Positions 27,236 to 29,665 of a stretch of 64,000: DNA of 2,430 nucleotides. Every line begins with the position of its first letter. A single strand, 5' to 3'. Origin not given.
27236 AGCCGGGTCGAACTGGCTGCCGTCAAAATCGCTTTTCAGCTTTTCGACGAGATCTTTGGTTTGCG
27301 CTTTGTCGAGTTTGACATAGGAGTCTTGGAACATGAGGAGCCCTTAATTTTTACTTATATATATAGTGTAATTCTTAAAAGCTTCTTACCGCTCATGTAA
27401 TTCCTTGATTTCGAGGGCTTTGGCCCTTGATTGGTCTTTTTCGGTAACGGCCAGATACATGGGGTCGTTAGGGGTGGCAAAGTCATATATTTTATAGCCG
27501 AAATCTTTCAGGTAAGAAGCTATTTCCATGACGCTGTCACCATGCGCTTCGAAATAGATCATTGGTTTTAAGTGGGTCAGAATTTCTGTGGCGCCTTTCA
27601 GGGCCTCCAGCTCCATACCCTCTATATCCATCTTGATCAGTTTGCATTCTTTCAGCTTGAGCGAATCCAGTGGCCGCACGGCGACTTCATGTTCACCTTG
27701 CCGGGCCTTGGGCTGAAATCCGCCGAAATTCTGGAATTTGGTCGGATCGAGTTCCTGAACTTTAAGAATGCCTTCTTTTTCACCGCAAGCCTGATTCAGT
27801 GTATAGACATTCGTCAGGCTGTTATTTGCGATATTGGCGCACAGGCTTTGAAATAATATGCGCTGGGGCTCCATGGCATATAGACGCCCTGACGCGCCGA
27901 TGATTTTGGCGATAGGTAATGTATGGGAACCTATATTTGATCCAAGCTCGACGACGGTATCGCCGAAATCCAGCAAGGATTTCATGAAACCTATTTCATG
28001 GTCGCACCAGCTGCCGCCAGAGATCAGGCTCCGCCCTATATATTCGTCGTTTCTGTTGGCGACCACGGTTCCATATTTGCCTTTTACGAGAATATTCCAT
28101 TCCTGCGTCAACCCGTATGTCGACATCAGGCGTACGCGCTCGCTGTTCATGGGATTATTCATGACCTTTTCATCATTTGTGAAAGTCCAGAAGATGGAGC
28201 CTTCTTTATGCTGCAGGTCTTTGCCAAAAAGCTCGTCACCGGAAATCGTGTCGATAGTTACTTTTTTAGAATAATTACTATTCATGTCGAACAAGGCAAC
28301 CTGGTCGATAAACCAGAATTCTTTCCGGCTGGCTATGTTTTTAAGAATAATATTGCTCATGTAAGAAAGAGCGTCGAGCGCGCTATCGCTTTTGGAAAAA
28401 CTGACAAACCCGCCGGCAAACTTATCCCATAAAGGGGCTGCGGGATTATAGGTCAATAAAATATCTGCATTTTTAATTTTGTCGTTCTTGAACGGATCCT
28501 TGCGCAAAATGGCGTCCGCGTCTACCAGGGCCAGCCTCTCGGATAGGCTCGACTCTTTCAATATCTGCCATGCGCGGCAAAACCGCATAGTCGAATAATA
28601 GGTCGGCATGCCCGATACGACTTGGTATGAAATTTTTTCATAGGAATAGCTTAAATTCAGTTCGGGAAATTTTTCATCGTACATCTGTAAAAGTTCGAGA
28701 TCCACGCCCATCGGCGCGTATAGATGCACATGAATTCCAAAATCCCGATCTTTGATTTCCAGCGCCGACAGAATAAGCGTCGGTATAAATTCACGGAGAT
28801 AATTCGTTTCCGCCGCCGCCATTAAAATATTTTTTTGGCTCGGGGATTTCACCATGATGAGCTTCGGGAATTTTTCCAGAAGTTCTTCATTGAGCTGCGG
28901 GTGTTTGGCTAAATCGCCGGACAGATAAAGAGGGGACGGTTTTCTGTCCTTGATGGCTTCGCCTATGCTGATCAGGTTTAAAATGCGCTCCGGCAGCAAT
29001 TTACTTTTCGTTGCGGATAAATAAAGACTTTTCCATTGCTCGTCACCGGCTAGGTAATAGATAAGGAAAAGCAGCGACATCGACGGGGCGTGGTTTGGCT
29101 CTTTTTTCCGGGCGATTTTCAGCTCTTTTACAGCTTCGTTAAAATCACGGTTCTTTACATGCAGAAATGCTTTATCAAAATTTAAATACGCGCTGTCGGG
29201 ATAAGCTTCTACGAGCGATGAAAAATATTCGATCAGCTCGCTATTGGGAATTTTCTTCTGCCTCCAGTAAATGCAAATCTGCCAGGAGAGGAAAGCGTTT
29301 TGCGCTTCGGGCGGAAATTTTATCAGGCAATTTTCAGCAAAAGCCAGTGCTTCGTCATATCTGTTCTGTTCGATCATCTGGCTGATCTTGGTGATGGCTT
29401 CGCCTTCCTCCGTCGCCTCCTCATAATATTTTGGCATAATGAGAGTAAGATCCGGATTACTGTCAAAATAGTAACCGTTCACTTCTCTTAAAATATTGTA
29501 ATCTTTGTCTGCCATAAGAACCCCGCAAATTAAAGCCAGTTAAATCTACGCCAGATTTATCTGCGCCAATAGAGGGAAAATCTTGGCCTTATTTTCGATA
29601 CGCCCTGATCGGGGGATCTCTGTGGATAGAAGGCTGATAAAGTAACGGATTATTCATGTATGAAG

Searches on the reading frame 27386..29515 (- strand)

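Call 54: search_protein_families(library=pfam, proteins=[window:27386-29515:-], max_evalue=0.001)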
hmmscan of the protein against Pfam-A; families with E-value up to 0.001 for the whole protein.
window:27386-29515:- (709 aa): 2 families
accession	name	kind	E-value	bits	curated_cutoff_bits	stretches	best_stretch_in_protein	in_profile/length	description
PF05050.19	Methyltransf_21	-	2.8e-17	63.8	22.7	1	525-676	3-173/173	Methyltransferase FkbM domain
PF14559.12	TPR_19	-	7.4e-05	23.4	25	0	95-144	11-59/68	Tetratricopeptide repeat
